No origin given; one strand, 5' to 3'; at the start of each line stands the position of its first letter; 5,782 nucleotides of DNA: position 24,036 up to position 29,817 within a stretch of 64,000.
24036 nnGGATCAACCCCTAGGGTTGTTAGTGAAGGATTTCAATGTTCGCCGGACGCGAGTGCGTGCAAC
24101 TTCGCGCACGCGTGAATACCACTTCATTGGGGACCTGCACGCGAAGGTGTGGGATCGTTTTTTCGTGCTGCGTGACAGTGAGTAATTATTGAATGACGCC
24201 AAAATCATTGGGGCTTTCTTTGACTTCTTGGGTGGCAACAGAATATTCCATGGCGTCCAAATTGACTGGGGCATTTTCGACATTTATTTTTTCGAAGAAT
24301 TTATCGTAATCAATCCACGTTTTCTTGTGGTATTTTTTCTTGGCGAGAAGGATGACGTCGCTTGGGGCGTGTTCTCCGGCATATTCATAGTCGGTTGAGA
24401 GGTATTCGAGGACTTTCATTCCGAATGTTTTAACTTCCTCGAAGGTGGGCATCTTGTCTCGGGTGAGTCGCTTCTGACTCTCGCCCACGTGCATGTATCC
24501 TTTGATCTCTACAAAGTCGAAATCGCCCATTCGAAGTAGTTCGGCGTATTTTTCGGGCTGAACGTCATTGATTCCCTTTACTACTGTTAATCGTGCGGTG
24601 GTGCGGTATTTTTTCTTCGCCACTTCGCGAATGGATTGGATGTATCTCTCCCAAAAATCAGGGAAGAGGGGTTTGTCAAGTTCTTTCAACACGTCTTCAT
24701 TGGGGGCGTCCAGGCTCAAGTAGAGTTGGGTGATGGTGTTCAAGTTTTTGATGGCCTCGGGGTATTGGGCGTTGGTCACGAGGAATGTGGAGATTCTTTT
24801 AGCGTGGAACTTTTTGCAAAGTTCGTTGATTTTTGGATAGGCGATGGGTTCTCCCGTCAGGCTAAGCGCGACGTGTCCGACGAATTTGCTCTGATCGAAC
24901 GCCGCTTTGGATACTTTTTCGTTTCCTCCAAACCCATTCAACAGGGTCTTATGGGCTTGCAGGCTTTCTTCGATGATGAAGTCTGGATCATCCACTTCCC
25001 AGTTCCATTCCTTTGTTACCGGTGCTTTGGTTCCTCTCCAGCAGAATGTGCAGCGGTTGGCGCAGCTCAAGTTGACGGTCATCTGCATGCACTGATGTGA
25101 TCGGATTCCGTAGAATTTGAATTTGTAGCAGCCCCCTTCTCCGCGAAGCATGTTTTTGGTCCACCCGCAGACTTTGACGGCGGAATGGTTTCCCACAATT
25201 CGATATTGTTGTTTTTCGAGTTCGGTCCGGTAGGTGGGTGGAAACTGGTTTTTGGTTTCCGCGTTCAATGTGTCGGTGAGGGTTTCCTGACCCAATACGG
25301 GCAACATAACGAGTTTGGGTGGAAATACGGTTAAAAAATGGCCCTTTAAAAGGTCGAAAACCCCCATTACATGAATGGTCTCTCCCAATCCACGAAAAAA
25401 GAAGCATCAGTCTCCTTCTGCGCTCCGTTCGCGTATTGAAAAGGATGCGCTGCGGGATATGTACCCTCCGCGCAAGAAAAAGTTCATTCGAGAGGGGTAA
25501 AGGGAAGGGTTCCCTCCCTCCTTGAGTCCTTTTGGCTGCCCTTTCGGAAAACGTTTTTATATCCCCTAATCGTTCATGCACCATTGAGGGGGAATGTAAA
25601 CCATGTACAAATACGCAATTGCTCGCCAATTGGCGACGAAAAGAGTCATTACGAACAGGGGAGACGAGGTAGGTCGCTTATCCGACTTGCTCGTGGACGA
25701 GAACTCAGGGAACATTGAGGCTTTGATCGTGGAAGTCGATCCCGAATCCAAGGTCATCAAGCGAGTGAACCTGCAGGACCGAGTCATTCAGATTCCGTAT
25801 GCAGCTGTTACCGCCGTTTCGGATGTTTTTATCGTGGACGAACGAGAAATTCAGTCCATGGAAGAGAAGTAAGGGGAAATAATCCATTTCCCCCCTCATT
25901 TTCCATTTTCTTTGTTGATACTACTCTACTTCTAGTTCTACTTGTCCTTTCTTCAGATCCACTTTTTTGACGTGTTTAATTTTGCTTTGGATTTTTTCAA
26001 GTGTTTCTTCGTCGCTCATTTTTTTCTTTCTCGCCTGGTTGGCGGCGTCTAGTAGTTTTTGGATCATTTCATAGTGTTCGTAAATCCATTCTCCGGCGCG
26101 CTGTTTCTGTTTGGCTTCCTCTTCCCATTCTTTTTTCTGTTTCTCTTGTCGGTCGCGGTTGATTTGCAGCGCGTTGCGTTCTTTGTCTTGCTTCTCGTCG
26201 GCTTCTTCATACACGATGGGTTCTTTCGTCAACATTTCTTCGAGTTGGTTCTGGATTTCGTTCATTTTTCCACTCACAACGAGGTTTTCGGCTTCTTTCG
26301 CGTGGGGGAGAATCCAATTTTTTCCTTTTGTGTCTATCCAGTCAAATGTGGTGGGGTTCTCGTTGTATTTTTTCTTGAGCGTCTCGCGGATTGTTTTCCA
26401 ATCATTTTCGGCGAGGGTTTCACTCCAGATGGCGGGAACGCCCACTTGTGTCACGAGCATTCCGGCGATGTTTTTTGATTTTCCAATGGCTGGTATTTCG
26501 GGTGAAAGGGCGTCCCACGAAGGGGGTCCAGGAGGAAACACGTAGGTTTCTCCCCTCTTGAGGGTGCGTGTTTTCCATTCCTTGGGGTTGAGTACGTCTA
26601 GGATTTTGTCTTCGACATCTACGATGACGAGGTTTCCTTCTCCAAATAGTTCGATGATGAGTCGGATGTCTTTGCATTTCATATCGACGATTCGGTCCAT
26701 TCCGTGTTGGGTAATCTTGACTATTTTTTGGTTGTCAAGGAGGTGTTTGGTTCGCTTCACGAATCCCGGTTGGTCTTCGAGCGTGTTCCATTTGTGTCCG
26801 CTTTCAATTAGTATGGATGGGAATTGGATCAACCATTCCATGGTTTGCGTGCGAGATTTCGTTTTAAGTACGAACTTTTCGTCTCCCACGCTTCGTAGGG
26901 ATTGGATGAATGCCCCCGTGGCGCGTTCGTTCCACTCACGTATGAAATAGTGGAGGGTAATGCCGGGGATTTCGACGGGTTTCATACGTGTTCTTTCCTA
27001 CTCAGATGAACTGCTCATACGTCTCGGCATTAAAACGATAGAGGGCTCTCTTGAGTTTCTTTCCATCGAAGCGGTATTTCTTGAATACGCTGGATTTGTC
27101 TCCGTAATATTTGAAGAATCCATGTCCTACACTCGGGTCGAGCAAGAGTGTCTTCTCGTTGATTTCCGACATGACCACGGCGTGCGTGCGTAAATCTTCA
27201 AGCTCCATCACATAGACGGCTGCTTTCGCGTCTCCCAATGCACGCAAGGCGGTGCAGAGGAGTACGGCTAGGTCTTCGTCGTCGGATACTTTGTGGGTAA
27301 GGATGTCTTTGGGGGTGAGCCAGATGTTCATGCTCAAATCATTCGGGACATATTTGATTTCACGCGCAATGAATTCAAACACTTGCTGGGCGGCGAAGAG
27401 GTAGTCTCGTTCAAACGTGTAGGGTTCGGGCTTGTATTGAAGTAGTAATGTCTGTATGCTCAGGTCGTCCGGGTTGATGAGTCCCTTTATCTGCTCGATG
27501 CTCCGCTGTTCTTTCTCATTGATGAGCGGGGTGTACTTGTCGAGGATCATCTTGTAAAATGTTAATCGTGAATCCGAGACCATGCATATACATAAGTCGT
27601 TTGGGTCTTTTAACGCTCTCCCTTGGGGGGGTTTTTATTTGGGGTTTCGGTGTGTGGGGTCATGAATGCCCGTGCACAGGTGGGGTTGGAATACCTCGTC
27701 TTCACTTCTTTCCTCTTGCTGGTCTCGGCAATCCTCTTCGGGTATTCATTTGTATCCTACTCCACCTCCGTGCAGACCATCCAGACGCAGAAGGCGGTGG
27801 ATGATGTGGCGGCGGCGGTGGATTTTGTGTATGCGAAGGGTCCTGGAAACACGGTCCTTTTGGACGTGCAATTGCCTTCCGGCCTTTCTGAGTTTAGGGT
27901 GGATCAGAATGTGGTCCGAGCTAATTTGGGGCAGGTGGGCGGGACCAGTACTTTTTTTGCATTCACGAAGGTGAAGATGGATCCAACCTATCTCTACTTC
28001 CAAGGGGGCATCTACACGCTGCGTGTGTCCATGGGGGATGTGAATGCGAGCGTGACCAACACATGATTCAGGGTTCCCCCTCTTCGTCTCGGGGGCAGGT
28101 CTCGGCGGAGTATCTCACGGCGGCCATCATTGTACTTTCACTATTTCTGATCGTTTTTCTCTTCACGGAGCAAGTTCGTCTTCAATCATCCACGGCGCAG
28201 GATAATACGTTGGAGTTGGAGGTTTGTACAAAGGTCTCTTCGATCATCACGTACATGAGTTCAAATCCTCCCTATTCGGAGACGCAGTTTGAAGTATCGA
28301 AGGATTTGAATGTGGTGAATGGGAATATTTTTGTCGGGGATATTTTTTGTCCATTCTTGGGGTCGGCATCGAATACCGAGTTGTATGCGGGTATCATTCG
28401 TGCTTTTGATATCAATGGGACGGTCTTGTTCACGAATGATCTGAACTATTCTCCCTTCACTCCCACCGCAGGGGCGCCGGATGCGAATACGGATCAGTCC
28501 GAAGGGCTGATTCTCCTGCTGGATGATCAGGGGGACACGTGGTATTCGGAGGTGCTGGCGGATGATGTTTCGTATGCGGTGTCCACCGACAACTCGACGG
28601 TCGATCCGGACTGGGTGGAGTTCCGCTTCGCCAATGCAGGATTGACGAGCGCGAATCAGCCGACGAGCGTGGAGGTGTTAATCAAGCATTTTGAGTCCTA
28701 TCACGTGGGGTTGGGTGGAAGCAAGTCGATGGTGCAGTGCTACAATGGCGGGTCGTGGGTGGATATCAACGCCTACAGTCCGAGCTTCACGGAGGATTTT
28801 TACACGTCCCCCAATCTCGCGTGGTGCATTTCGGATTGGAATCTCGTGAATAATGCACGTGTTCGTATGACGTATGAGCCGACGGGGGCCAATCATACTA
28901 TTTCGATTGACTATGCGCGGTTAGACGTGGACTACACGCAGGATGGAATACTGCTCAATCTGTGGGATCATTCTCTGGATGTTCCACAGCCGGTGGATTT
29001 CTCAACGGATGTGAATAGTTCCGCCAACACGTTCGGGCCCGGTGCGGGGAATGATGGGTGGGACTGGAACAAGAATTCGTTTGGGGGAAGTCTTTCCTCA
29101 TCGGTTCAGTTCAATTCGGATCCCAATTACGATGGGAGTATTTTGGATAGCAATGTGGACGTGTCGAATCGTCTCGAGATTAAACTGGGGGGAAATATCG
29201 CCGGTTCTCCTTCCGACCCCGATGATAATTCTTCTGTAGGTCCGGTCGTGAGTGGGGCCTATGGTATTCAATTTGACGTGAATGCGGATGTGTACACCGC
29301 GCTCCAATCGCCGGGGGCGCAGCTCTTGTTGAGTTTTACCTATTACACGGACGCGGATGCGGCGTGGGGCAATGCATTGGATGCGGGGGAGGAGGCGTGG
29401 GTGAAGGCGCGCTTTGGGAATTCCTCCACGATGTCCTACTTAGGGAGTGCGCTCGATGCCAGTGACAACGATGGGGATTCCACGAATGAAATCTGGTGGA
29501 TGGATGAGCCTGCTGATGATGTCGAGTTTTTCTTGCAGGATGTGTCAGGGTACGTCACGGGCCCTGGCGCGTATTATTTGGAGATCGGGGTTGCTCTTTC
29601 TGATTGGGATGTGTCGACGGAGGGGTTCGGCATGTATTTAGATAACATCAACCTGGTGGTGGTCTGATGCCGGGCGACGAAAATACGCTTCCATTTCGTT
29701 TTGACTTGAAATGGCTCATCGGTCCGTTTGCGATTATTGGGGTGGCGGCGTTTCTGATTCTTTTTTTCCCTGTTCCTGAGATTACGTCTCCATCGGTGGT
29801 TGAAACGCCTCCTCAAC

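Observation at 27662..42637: Atypical archaeal type-IV-filament locus: 11-gene operon with giant pilin-like proteins, Tad-like split platform and two KaiC-like genes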

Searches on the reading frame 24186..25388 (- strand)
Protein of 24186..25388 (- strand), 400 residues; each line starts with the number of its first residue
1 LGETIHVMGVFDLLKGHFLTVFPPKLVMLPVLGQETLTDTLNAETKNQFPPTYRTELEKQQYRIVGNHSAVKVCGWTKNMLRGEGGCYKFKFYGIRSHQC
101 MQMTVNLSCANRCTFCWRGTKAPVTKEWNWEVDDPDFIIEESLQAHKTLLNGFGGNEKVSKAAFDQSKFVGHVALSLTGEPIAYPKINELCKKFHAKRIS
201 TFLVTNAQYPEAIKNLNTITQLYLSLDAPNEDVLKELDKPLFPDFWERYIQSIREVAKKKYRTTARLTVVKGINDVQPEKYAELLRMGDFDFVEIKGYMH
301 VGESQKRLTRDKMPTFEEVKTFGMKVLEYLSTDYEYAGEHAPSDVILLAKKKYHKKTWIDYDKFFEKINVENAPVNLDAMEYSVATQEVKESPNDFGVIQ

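Call 10: search_protein_families(library=pfam, max_evalue=0.001, proteins=[window:24186-25388:-])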
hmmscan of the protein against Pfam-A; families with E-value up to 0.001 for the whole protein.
window:24186-25388:- (400 aa): 2 families
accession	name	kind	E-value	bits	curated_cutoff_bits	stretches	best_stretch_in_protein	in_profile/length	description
PF08608.17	Wyosine_form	-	3.1e-20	72.6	22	1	289-350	3-63/63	Wyosine base formation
PF04055.27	Radical_SAM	-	2.6e-16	60.7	29.5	1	108-285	6-166/166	Radical SAM superfamily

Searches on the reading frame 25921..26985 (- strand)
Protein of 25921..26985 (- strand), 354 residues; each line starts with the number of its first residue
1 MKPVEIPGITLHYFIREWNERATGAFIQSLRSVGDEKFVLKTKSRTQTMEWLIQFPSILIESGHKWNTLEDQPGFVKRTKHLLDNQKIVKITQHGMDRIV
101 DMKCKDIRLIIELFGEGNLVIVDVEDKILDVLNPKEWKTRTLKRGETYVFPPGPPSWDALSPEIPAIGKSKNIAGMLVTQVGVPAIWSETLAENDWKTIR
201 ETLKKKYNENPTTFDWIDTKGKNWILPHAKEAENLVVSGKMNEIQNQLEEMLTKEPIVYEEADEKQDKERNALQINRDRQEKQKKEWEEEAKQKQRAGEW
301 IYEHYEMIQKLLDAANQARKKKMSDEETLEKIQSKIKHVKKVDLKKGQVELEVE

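Call 5: search_protein_families(library=pfam, max_evalue=0.01, proteins=[window:25921-26985:-])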
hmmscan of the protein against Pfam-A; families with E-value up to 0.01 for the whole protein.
window:25921-26985:- (354 aa): 1 family
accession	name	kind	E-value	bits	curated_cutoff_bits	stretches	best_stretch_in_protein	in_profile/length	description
PF05833.16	NFACT_N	-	1.1e-21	77.6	31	1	8-345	2-374/456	NFACT N-terminal and middle domains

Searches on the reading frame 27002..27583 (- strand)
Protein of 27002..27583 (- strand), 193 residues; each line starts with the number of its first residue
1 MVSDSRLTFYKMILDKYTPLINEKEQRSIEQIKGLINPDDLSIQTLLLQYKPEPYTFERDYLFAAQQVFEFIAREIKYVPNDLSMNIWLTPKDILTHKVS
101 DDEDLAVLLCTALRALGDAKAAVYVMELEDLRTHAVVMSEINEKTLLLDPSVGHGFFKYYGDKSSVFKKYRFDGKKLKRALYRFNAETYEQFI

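Call 5: search_protein_families(library=pfam, max_evalue=0.01, proteins=[window:27002-27583:-])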
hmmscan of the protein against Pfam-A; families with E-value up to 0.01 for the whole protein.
window:27002-27583:- (193 aa): 3 families
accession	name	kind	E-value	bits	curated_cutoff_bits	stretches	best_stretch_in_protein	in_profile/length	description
PF24656.1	CEPT76_peptidase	-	3e-06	27.8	27.8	1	86-156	1-75/121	CEP76 peptidase-like domain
PF04473.18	DUF553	-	0.00016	21.6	20.5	1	64-150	18-113/140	Transglutaminase-like domain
PF01841.26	Transglut_core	-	0.00041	21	23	1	62-117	15-69/108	Transglutaminase-like superfamily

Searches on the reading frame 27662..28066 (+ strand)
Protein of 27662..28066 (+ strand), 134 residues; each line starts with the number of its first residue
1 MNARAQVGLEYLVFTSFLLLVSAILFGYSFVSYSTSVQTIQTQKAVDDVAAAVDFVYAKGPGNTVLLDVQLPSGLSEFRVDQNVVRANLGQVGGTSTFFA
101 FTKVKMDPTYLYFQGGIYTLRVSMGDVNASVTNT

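Call 4: search_protein_families(library=pfam, max_evalue=0.01, proteins=[window:27662-28066:+])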
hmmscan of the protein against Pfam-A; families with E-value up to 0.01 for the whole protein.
window:27662-28066:+ (134 aa): 0 families

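Call 21: search_protein_families(library=ncbifam, max_evalue=0.01, proteins=[window:27662-28066:+])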
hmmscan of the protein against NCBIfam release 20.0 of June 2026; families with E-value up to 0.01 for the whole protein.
window:27662-28066:+ (134 aa): 0 families

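Call 22: search_protein_families(library=pfam, max_evalue=10, proteins=[window:27662-28066:+])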
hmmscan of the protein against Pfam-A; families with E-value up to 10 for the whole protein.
window:27662-28066:+ (134 aa): 0 families

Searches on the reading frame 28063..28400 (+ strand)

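Call 22: search_protein_families(library=pfam, max_evalue=10, proteins=[window:28063-28400:+])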
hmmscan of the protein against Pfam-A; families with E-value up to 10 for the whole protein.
window:28063-28400:+ (112 aa): 1 family
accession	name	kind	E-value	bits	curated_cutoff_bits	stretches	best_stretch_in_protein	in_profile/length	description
PF04021.17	Class_IIIsignal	-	0.34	11.4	23.7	1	9-27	1-21/27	Class III signal peptide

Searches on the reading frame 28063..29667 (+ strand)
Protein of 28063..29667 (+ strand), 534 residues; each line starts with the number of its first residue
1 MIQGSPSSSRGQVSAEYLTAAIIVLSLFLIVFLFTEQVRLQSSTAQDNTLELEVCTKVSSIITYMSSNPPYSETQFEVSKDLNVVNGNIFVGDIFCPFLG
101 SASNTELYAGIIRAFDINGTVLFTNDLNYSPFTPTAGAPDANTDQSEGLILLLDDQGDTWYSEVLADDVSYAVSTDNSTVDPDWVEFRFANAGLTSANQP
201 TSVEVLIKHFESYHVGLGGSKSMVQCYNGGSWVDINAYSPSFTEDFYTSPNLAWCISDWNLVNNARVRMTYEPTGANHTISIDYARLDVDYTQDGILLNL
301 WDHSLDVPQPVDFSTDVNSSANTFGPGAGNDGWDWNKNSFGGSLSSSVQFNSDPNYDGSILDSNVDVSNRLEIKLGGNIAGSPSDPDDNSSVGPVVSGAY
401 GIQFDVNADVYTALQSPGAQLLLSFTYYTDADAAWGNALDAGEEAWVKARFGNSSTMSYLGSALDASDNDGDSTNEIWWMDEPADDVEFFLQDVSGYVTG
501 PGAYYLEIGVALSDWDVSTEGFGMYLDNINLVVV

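Call 4: search_protein_families(library=pfam, max_evalue=0.01, proteins=[window:28063-29667:+])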
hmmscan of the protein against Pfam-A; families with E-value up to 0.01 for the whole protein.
window:28063-29667:+ (534 aa): 0 families

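Call 21: search_protein_families(library=ncbifam, max_evalue=0.01, proteins=[window:28063-29667:+])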
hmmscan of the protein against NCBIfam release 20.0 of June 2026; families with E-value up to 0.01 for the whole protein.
window:28063-29667:+ (534 aa): 0 families

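Call 22: search_protein_families(library=pfam, max_evalue=10, proteins=[window:28063-29667:+])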
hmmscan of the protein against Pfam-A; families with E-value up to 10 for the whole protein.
window:28063-29667:+ (534 aa): 0 families

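Call 60: search_solved_structures(query=window:28063-29667:+, max_evalue=1)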
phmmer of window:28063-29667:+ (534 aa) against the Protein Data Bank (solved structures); distinct sequences matched with E-value up to 1: 0.
